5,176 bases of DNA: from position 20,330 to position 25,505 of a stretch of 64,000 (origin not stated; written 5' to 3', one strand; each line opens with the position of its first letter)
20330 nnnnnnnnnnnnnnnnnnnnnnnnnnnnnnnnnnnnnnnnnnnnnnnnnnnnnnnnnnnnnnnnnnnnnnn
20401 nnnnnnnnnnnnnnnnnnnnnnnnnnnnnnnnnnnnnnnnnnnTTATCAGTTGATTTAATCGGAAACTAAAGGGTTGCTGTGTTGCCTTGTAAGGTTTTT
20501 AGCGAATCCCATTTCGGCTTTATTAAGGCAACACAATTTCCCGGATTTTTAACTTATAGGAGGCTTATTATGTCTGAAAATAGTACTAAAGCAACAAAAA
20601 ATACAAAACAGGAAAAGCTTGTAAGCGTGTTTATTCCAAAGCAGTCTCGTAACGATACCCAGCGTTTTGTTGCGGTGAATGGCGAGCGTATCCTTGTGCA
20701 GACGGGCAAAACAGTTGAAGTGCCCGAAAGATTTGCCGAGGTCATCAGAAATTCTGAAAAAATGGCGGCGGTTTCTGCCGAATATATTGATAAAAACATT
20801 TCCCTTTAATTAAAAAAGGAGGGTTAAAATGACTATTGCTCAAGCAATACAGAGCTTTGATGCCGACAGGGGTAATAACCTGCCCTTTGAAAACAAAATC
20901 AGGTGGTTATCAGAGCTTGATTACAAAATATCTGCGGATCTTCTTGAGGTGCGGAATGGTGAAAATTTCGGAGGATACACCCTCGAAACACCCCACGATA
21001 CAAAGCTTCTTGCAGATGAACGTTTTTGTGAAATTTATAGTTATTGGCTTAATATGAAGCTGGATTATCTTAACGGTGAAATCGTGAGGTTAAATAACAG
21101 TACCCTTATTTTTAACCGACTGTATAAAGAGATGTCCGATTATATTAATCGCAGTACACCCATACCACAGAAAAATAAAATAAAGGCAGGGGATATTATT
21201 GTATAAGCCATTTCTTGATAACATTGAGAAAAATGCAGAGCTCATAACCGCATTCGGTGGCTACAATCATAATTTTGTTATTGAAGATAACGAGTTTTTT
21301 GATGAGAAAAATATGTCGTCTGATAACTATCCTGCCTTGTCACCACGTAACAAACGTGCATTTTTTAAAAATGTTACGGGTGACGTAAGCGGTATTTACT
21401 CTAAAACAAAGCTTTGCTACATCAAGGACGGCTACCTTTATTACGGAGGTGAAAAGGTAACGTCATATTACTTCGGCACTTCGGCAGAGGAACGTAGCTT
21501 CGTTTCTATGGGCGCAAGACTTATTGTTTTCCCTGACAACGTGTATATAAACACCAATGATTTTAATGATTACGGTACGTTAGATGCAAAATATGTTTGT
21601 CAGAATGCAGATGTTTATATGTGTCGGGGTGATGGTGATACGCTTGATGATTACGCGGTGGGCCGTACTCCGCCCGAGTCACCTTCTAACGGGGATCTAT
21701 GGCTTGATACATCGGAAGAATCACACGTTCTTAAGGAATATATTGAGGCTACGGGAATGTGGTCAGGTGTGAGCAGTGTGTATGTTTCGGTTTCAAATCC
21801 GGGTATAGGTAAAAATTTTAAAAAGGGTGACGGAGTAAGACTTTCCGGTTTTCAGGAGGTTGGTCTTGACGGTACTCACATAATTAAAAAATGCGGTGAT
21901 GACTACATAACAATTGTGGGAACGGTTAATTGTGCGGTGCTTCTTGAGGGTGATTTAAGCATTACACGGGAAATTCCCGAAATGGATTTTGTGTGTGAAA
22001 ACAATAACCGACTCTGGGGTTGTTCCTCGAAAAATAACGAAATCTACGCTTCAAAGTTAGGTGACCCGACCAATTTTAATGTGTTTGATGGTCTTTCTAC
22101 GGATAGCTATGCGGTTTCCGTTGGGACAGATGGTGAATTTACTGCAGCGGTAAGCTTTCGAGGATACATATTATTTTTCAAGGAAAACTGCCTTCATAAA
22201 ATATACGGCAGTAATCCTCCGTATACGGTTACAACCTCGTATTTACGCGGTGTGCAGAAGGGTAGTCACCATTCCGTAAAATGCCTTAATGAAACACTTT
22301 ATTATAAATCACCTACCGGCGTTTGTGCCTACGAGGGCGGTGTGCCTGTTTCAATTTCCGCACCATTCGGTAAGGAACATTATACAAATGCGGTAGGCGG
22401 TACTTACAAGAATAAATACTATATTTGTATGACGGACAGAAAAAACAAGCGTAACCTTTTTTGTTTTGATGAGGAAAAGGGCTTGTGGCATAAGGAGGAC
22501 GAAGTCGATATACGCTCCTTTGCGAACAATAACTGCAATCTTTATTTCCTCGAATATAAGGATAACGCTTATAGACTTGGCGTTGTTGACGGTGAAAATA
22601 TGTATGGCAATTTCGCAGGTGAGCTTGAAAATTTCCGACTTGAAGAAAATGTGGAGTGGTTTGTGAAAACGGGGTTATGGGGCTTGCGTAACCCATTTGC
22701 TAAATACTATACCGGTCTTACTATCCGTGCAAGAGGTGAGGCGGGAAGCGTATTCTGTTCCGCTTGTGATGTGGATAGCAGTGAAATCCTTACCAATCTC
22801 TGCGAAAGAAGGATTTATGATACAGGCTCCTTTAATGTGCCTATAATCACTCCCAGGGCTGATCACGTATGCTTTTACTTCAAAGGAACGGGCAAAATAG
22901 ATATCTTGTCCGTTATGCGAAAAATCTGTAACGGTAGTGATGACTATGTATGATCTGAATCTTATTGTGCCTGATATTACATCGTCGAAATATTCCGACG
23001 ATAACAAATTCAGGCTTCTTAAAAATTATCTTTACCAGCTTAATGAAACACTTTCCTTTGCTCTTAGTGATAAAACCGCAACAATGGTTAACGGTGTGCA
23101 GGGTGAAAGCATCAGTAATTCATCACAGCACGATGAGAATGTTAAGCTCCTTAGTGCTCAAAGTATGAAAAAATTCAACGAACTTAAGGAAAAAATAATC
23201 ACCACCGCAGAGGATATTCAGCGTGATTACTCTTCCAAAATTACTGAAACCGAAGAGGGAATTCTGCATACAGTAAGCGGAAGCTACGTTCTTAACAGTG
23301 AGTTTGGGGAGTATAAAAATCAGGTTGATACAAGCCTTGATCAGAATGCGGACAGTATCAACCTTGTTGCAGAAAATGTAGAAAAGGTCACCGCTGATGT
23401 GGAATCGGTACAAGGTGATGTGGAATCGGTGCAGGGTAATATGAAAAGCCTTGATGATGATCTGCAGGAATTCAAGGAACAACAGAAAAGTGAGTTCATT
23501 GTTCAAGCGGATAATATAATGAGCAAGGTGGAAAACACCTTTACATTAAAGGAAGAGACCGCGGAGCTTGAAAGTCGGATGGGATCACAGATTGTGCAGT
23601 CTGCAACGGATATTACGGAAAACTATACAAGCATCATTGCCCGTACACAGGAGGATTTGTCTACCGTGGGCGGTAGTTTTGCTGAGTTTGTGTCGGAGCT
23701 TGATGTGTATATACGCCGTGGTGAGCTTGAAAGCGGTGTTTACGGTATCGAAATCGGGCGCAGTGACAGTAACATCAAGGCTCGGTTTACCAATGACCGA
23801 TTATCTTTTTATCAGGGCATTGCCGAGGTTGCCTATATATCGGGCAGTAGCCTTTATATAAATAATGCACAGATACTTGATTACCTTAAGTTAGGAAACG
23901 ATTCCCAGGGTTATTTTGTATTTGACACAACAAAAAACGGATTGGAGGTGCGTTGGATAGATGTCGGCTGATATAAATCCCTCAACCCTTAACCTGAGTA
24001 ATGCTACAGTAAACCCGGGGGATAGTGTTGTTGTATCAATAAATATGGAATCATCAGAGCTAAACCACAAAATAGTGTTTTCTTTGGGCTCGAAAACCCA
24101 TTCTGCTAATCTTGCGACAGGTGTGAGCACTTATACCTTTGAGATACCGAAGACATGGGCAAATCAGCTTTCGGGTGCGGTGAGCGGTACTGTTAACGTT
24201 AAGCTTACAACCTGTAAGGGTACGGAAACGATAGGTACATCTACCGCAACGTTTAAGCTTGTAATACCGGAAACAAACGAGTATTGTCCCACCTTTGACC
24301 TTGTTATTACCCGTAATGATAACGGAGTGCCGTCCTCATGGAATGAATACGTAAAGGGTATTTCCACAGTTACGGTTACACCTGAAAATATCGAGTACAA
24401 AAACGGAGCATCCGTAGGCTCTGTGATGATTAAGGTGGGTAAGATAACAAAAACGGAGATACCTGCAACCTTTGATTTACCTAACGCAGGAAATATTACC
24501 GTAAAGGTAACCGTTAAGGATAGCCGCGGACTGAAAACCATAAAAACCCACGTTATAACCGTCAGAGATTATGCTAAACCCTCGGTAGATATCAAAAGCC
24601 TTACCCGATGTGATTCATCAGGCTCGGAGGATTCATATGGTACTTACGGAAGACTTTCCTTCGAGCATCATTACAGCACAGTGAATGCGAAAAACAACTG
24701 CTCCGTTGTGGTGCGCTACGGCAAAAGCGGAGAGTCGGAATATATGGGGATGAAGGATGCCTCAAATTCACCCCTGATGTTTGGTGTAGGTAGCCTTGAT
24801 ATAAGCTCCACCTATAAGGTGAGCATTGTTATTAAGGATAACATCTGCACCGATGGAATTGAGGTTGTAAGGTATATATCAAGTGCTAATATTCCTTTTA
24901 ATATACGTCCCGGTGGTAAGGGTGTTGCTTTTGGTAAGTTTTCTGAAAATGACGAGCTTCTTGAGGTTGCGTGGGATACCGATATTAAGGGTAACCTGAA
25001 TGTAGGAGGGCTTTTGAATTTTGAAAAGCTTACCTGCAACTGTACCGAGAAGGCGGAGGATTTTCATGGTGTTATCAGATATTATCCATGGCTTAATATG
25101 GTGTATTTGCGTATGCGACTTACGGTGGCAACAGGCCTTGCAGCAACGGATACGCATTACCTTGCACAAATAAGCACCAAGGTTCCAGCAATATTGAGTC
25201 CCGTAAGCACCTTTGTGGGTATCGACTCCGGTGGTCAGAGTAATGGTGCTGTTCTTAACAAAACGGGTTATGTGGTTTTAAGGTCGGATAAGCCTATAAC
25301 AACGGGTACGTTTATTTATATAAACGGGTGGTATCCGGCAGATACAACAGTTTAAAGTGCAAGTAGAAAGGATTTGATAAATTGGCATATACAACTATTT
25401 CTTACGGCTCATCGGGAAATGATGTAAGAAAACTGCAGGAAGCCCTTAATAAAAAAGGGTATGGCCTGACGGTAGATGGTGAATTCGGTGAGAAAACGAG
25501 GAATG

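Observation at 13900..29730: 15.8-kb repressor-gated capsid/short-tail/lysis operon with no integrase, replication, recombination or recognisable small-terminase gene: candidate domesticated GTA- or PBSX-like particle locus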

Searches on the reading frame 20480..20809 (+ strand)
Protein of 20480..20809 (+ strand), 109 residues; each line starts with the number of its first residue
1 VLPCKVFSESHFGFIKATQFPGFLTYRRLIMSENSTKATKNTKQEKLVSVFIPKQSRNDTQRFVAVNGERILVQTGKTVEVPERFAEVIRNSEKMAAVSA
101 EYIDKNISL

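Call 6: search_protein_families(library=pfam, max_evalue=0.01, proteins=[window:20480-20809:+])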
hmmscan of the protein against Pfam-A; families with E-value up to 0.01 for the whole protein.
window:20480-20809:+ (109 aa): 0 families

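Call 8: search_protein_families(library=phrogs, max_evalue=0.001, proteins=[window:20480-20809:+])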
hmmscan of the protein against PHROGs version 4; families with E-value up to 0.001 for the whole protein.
window:20480-20809:+ (109 aa): 1 family
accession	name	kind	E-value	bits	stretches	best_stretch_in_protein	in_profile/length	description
phrog_15239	-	unknown function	2.1e-09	38.2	1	36-106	13-84/96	-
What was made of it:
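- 20567..20809 (+): Small head or connector protein (80 aa from ATG 20567; the ORF starts at 20480). phrog_15239 (call 8).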

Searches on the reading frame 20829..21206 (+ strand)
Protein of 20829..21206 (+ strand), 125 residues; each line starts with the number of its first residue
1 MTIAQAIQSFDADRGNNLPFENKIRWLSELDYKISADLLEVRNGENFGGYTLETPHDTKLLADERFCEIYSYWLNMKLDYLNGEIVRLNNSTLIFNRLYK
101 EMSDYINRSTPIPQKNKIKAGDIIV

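Call 7: search_protein_families(library=pfam, max_evalue=0.01, proteins=[window:20829-21206:+])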
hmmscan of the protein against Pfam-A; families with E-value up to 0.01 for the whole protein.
window:20829-21206:+ (125 aa): 0 families

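Call 9: search_protein_families(library=phrogs, max_evalue=0.001, proteins=[window:20829-21206:+])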
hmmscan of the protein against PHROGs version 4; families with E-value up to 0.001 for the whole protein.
window:20829-21206:+ (125 aa): 1 family
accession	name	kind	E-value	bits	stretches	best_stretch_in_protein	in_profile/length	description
phrog_12105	-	unknown function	3.6e-25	89.7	1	1-109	1-112/123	-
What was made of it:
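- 20829..21206 (+): 125-aa conserved virion protein, probably an adaptor or connector. phrog_12105 E 4e-25 (call 9).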

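Call 56: search_protein_families(library=pfam, max_evalue=5, proteins=[window:20829-21206:+])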
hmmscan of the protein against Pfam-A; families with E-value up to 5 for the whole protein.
window:20829-21206:+ (125 aa): 0 families

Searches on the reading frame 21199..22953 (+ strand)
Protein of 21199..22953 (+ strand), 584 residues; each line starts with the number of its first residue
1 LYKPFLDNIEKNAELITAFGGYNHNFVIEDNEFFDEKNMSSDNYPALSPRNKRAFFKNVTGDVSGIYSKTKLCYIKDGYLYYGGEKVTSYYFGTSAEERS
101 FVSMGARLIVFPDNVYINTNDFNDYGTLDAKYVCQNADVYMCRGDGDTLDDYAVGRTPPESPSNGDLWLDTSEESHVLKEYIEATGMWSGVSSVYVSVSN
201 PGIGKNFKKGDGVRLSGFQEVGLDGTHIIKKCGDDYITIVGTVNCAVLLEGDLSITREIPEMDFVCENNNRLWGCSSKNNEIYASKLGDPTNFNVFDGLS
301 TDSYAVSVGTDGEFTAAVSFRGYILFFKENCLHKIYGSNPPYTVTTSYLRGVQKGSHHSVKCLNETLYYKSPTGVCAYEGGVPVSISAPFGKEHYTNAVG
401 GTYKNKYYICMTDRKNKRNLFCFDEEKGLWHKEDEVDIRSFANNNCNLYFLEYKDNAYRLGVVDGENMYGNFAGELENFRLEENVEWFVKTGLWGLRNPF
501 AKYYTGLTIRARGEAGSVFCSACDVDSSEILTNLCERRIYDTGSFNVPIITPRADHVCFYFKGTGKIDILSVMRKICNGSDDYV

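Call 7: search_protein_families(library=pfam, max_evalue=0.01, proteins=[window:21199-22953:+])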
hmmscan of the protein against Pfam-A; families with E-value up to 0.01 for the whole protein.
window:21199-22953:+ (584 aa): 0 families

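Call 9: search_protein_families(library=phrogs, max_evalue=0.001, proteins=[window:21199-22953:+])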
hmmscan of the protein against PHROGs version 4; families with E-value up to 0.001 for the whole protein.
window:21199-22953:+ (584 aa): 2 families
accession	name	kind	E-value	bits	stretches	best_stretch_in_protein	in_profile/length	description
phrog_511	-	head and packaging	6.6e-60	204.4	2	254-501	556-786/862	internal virion protein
phrog_1786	-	head and packaging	4.6e-05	22.4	1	155-184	390-420/1246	minor head protein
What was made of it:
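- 21199..22953 (+): 584-aa tail nozzle-like protein. phrog_511 E 7e-60 (call 9).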

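Call 56: search_protein_families(library=pfam, max_evalue=5, proteins=[window:21199-22953:+])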
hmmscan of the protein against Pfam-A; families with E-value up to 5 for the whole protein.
window:21199-22953:+ (584 aa): 0 families

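Call 58: search_protein_families(library=ncbifam, max_evalue=0.01, proteins=[window:21199-22953:+])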
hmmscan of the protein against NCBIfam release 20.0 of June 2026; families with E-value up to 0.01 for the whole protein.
window:21199-22953:+ (584 aa): 0 families

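Call 65: search_solved_structures(query=window:21199-22953:+, max_evalue=1)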
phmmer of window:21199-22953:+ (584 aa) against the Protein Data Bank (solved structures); distinct sequences matched with E-value up to 1: 1.
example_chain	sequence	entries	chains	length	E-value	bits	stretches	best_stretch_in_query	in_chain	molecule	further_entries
4qol_A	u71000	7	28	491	0.43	12.2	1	38-79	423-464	Catalase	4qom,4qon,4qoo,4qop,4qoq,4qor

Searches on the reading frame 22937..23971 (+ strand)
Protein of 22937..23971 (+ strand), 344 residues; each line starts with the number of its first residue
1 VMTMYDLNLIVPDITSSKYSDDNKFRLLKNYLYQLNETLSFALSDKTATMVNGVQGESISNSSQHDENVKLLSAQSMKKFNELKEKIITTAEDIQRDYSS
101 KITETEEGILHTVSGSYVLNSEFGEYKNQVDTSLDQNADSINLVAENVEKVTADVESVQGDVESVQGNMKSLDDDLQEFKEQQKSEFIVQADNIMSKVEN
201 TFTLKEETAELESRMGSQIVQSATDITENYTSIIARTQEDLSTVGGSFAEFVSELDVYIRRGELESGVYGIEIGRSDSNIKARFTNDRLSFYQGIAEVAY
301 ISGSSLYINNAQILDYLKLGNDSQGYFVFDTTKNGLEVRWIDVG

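Call 7: search_protein_families(library=pfam, max_evalue=0.01, proteins=[window:22937-23971:+])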
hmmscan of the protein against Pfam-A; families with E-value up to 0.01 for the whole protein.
window:22937-23971:+ (344 aa): 5 families
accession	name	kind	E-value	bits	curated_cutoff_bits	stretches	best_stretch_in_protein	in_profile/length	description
PF07889.17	DUF1664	-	0.00026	21.4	34.6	1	128-183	69-124/124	Protein of unknown function (DUF1664)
PF01519.22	DUF16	-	0.0016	19.3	40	1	114-191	16-91/104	Protein of unknown function DUF16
PF16331.10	TolA_bind_tri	-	0.0028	18.1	30.1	1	153-200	25-71/76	TolA binding protein trimerisation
PF05791.16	Bacillus_HBL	-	0.0041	17.4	29.1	1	60-182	25-134/177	Bacillus haemolytic enterotoxin (HBL)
PF01442.23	Apolipoprotein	-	0.0044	17.2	90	0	66-164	65-165/190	Apolipoprotein A1/A4/E domain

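Call 9: search_protein_families(library=phrogs, max_evalue=0.001, proteins=[window:22937-23971:+])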
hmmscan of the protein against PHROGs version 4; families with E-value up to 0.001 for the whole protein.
window:22937-23971:+ (344 aa): 2 families
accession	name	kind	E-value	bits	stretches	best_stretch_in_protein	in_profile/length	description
phrog_18110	-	unknown function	2e-08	34.2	1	233-343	415-532/567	-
phrog_1885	-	tail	5.7e-05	22.2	1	44-321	752-1016/1033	minor tail protein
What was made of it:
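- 22937..23971 (+): 344-aa coiled-coil fibre protein. Coiled-coil Pfam hits only (call 7). phrog_1885 minor tail protein, weak (call 9).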

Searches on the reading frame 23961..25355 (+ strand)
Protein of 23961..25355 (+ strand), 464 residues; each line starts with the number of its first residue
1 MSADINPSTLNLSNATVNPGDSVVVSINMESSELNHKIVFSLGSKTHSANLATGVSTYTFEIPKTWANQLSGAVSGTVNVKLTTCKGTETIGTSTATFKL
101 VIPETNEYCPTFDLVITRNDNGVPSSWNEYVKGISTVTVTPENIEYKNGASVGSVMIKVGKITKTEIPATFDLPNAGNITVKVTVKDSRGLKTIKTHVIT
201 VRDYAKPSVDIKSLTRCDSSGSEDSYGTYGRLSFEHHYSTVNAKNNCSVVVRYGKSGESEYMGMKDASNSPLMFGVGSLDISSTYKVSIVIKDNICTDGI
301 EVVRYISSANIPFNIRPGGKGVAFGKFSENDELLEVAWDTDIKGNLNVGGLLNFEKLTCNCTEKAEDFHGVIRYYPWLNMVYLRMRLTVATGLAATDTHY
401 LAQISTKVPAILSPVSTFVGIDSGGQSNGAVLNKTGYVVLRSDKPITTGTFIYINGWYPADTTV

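Call 7: search_protein_families(library=pfam, max_evalue=0.01, proteins=[window:23961-25355:+])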
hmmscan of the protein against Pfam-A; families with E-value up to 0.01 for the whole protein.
window:23961-25355:+ (464 aa): 1 family
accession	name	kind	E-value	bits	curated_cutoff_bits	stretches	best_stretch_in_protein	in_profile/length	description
PF05895.17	DUF859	-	2.2e-13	50.1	28.8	1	13-213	131-336/626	Siphovirus protein of unknown function (DUF859)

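Call 9: search_protein_families(library=phrogs, max_evalue=0.001, proteins=[window:23961-25355:+])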
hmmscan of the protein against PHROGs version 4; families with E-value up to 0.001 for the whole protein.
window:23961-25355:+ (464 aa): 2 families
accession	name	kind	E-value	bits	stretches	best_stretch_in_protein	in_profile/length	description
phrog_372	-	tail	6.5e-43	148.4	1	8-354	132-488/743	tail protein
phrog_18627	-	tail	9e-09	36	1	18-166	136-286/317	tail protein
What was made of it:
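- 23961..25355 (+): 464-aa DUF859 tail or fibre protein. Homologues are about 585 aa. PF05895 E 2e-13 (call 7). phrog_372 E 7e-43 (call 9).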

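Call 58: search_protein_families(library=ncbifam, max_evalue=0.01, proteins=[window:23961-25355:+])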
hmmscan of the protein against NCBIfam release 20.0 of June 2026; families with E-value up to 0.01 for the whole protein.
window:23961-25355:+ (464 aa): 0 families
